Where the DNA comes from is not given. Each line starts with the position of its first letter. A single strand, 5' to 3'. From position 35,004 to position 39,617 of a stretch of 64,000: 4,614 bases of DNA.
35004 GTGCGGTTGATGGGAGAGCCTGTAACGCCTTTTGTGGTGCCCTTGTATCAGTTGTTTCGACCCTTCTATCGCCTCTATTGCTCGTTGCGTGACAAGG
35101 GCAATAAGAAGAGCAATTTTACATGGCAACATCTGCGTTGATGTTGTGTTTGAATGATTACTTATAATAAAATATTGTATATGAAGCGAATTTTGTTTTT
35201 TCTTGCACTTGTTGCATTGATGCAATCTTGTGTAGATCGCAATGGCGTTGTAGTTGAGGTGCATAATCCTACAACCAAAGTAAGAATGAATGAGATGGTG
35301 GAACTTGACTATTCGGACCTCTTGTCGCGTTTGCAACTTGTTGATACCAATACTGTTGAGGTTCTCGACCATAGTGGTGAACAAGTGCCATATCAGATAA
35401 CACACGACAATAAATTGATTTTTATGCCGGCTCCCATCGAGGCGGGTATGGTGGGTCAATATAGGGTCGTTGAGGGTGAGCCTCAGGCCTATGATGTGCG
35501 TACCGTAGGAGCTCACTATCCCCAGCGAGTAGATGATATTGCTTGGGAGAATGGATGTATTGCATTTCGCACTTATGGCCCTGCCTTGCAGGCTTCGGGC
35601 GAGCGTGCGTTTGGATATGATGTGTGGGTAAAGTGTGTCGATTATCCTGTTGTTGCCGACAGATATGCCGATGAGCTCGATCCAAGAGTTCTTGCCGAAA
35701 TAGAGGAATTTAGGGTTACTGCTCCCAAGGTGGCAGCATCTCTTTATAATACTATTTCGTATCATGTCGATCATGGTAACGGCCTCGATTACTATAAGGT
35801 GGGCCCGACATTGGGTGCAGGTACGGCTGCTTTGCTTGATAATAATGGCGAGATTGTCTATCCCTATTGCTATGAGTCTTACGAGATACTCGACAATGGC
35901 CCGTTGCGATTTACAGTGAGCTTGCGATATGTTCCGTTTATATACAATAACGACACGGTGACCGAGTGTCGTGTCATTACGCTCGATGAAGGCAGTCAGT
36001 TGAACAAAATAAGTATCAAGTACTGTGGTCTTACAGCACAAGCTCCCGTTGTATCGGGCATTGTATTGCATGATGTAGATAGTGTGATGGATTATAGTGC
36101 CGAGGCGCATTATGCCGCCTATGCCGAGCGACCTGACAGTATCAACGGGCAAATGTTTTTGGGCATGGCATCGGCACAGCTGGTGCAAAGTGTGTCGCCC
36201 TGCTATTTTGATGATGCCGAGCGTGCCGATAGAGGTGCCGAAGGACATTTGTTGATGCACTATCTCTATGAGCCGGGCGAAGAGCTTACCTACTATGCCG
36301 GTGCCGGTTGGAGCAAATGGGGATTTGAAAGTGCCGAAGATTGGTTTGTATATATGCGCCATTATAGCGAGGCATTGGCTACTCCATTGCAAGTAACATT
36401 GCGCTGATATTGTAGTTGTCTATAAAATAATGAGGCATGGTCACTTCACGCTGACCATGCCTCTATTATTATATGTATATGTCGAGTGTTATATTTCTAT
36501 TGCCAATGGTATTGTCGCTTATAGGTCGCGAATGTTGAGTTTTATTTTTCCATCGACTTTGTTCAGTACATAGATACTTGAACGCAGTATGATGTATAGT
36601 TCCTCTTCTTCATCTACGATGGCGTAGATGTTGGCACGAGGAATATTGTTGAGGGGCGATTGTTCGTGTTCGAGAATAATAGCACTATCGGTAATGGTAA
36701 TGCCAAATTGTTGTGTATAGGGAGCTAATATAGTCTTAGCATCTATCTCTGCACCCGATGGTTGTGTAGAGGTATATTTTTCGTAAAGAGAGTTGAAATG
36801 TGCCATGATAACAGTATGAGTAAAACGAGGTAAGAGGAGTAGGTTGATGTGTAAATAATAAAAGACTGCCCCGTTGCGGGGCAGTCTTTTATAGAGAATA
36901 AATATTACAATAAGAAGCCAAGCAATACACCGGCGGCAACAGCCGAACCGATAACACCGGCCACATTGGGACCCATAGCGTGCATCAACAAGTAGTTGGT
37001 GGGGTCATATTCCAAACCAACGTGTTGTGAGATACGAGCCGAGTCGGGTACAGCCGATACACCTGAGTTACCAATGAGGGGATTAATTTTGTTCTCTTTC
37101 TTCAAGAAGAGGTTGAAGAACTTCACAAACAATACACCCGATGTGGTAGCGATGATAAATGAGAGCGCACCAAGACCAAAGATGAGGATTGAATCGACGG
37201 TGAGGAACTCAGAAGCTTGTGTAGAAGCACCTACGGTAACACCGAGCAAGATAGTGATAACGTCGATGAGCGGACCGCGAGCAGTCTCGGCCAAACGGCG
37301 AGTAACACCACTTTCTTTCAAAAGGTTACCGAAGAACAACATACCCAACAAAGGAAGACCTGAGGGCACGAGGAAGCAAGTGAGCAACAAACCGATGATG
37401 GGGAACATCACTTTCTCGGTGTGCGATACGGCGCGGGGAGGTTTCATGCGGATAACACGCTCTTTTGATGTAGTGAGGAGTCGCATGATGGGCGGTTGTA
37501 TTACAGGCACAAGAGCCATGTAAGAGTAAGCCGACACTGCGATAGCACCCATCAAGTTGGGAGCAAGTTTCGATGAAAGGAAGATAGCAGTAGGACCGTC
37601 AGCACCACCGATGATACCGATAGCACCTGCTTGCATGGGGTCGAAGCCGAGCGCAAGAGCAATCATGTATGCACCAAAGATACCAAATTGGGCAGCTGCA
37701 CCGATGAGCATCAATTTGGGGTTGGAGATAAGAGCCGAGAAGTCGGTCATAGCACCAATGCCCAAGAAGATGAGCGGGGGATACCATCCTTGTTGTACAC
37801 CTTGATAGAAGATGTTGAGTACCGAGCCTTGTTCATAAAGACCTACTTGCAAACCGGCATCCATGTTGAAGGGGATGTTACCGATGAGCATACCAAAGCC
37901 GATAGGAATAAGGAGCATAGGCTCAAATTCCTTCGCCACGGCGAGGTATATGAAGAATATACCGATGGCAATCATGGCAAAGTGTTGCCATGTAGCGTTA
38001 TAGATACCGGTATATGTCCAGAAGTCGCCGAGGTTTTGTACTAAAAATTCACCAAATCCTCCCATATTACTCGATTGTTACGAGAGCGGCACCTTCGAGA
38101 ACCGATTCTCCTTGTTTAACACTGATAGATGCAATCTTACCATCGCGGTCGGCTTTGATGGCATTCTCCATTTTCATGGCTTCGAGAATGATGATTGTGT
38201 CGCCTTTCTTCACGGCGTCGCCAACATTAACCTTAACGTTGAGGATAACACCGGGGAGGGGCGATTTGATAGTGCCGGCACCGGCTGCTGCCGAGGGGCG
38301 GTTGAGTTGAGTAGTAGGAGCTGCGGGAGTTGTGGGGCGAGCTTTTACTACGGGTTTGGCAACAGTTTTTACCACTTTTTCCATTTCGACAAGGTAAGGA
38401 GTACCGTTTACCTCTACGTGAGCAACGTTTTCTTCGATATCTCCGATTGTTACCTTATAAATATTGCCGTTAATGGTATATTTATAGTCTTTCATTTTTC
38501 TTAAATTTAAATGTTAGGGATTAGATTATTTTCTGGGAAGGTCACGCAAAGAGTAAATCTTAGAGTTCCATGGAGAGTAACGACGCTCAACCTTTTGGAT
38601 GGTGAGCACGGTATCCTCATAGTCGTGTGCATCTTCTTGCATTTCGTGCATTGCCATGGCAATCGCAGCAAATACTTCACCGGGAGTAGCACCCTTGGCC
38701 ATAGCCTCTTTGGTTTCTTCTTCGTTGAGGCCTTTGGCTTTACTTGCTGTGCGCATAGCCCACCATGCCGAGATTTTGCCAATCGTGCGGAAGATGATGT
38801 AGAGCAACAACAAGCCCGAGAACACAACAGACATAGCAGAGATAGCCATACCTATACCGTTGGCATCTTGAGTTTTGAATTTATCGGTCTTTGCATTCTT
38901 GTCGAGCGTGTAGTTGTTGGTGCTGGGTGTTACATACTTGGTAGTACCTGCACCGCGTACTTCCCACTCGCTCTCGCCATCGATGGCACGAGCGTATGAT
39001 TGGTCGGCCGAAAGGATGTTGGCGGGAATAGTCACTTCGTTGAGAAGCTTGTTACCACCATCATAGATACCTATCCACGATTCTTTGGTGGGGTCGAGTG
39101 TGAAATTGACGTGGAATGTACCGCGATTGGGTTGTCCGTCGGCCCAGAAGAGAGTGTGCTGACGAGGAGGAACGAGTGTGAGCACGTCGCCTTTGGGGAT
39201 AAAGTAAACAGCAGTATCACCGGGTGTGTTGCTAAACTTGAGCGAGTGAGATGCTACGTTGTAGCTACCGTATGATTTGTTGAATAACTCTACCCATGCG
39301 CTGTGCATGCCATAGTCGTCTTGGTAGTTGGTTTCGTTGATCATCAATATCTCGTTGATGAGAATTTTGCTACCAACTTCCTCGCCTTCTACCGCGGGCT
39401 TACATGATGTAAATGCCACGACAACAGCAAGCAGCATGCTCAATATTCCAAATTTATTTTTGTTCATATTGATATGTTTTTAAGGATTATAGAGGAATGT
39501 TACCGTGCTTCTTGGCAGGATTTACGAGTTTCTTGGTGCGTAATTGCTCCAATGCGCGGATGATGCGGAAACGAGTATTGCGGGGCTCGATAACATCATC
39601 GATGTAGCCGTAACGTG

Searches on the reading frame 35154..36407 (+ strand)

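Call 53: search_protein_families(library=pfam, proteins=[window:35154-36407:+], max_evalue=0.000001)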
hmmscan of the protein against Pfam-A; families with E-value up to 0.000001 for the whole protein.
window:35154-36407:+ (417 aa): 1 family
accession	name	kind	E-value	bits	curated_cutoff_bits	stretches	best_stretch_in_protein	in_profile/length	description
PF16153.10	DUF4861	-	8.1e-86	288.8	22.3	1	36-414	1-380/380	Domain of unknown function (DUF4861)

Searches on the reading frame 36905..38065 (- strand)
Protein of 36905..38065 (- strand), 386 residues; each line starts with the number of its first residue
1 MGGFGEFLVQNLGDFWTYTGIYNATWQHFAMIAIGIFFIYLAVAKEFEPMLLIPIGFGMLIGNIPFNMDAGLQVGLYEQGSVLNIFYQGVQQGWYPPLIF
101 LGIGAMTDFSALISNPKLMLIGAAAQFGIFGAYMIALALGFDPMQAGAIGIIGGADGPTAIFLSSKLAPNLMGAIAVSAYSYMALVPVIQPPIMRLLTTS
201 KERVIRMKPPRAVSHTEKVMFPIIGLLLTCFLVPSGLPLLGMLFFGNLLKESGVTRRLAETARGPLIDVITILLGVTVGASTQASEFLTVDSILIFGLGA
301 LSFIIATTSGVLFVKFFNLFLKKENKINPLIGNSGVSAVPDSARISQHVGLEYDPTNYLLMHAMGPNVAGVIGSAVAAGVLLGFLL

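Call 53: search_protein_families(library=pfam, proteins=[window:36905-38065:-], max_evalue=0.000001)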
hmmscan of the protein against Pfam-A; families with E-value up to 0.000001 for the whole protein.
window:36905-38065:- (386 aa): 1 family
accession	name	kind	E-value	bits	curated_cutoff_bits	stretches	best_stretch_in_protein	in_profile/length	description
PF03977.18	OAD_beta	-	6.6e-152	506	31.6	1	28-384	2-348/349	Na+-transporting oxaloacetate decarboxylase beta subunit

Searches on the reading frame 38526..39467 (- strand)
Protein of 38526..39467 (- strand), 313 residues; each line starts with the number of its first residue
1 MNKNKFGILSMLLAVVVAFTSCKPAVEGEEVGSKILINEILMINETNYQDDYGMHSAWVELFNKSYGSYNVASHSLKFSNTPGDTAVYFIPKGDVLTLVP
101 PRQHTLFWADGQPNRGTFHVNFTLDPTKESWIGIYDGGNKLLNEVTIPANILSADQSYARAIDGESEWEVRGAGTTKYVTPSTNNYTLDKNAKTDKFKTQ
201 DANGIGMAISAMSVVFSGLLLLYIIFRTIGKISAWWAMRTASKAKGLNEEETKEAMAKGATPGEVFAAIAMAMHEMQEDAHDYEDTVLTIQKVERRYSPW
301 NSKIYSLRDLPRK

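Call 52: search_protein_families(library=pfam, proteins=[window:38526-39467:-], max_evalue=0.000001)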
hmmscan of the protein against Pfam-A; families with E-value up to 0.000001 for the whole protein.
window:38526-39467:- (313 aa): 1 family
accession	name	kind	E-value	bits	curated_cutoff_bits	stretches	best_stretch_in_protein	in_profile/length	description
PF04277.18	OAD_gamma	-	4.1e-13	50.2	27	1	203-276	2-75/76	Oxaloacetate decarboxylase, gamma chain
